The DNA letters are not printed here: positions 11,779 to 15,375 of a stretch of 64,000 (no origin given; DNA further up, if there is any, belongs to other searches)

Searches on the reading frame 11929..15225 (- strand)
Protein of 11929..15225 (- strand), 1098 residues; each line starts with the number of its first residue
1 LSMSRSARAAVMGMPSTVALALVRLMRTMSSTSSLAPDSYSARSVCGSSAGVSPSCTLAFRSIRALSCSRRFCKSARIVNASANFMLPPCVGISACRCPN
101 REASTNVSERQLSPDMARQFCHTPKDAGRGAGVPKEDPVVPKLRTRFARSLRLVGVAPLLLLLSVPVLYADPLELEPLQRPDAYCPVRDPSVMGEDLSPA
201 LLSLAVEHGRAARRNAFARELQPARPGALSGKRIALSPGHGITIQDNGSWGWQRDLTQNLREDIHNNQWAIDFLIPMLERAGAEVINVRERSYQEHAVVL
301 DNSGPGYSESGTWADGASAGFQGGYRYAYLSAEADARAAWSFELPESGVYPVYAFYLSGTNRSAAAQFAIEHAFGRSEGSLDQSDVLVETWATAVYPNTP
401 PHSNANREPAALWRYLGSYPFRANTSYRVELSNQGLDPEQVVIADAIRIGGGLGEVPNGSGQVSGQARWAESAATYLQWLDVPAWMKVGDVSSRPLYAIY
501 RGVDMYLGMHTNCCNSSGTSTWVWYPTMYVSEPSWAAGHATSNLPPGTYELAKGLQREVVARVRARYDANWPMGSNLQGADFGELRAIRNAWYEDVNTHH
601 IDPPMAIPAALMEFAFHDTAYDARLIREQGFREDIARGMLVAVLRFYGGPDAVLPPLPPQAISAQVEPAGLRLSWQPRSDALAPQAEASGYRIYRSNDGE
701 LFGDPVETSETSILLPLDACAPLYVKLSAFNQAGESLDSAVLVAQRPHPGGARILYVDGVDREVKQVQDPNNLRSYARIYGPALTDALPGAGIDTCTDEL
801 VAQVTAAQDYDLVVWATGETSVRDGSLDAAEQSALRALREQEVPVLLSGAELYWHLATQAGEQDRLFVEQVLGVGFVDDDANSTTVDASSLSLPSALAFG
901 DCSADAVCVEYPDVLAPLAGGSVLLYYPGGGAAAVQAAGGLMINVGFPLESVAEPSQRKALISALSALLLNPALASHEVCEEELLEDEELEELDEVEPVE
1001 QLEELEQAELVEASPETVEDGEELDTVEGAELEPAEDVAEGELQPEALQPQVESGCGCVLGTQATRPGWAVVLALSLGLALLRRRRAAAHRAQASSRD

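Call 12: search_protein_families(library=pfam, proteins=[window:11929-15225:-])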
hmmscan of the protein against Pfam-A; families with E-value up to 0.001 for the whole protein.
window:11929-15225:- (1098 aa): 2 families
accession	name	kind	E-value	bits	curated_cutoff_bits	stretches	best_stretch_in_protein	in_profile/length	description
PF25275.1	Golvesin_C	-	1.1e-19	71.2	31.6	2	298-386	1-91/132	Golvesin C-terminal domain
PF01520.23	Amidase_3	-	0.00056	20.4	27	0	491-643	56-172/174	N-acetylmuramoyl-L-alanine amidase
